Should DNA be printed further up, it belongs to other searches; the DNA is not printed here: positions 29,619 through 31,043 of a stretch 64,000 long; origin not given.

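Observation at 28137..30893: Natural fusion of an acyl-ACP-reductase (AAR)-like thioester reductase to a class-III aminotransferase: a one-polypeptide acyl-thioester-to-amine machine?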

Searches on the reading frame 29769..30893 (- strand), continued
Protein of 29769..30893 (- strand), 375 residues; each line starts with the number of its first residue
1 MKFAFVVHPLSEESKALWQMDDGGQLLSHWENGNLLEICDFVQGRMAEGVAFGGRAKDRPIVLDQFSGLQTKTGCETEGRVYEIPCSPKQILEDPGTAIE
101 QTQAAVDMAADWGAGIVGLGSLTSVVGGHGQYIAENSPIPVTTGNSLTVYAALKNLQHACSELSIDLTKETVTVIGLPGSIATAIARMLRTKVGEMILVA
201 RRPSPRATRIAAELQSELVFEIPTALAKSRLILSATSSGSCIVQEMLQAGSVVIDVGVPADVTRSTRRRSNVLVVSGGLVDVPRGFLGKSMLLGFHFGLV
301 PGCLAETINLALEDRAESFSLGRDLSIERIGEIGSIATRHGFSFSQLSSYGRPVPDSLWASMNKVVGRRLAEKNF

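Call 74: find_encoding_contigs(protein=P0135, flank=10000, max_places=1)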
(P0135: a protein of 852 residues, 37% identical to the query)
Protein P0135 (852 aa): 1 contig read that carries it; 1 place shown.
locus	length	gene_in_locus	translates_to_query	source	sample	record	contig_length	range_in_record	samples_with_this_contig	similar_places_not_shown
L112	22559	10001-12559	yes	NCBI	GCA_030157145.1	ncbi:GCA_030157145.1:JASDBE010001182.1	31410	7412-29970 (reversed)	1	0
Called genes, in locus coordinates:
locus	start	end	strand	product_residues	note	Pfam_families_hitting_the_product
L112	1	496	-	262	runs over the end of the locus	PF00149:Metallophos, PF12850:Metallophos_2 (faint)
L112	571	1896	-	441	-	PF06980:DUF1302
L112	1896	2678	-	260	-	PF17131:TP_0789-like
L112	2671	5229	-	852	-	PF12704:MacB_PCD, PF02687:FtsX, PF12704:MacB_PCD, PF02687:FtsX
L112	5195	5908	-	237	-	PF00005:ABC_tran, PF02463:SMC_N (faint), PF13304:AAA_21 (faint)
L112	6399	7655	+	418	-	PF00109:ketoacyl-synt, PF00108:Thiolase_N (weak), PF02801:Ketoacyl-synt_C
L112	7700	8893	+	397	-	PF02737:3HCDH_N, PF00725:3HCDH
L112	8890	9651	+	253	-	PF00378:ECH_1, PF16113:ECH_2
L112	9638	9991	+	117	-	PF23297:ACP_SdgA_C (weak), PF00550:PP-binding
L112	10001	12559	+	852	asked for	PF01488:Shikimate_DH, PF02423:OCD_Mu_crystall (faint), PF02882:THF_DHG_CYH_C (weak), PF00202:Aminotran_3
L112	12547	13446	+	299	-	PF01522:Polysacc_deac_1, PF10096:DUF2334 (weak)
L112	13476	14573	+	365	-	PF01233:NMT, PF13527:Acetyltransf_9, PF00583:Acetyltransf_1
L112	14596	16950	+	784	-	PF13620:CarboxypepD_reg (weak), PF13517:FG-GAP_3, PF01839:FG-GAP (weak), PF07593:UnbV_ASPIC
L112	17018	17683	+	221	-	-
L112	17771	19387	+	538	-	PF02310:B12-binding (weak), PF04055:Radical_SAM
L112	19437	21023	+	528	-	PF06537:DHOR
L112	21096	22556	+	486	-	PF06537:DHOR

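Call 78: search_solved_structures(query=P0145, max_evalue=0.001)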
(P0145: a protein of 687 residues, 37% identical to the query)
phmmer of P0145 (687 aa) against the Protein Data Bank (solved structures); distinct sequences matched with E-value up to 0.001: 6.
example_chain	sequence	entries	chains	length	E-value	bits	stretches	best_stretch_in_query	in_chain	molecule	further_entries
4ppm_A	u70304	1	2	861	1.6e-35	126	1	410-669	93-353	Aminotransferase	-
6jzq_A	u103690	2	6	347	2.1e-22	82.7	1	360-652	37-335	Long-chain acyl-[acyl-carrier-protein] reductase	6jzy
6jzu_A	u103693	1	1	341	2.3e-22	82.6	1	360-652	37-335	Long-chain acyl-[acyl-carrier-protein] reductase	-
6jzz_A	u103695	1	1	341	5.6e-21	78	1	360-652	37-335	Long-chain acyl-[acyl-carrier-protein] reductase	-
9e4x_A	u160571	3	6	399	1e-05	27.6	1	434-593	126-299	Amino acid adenylation domain protein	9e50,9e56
9e4s_A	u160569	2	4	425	1.2e-05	27.3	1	434-593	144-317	Amino acid adenylation domain protein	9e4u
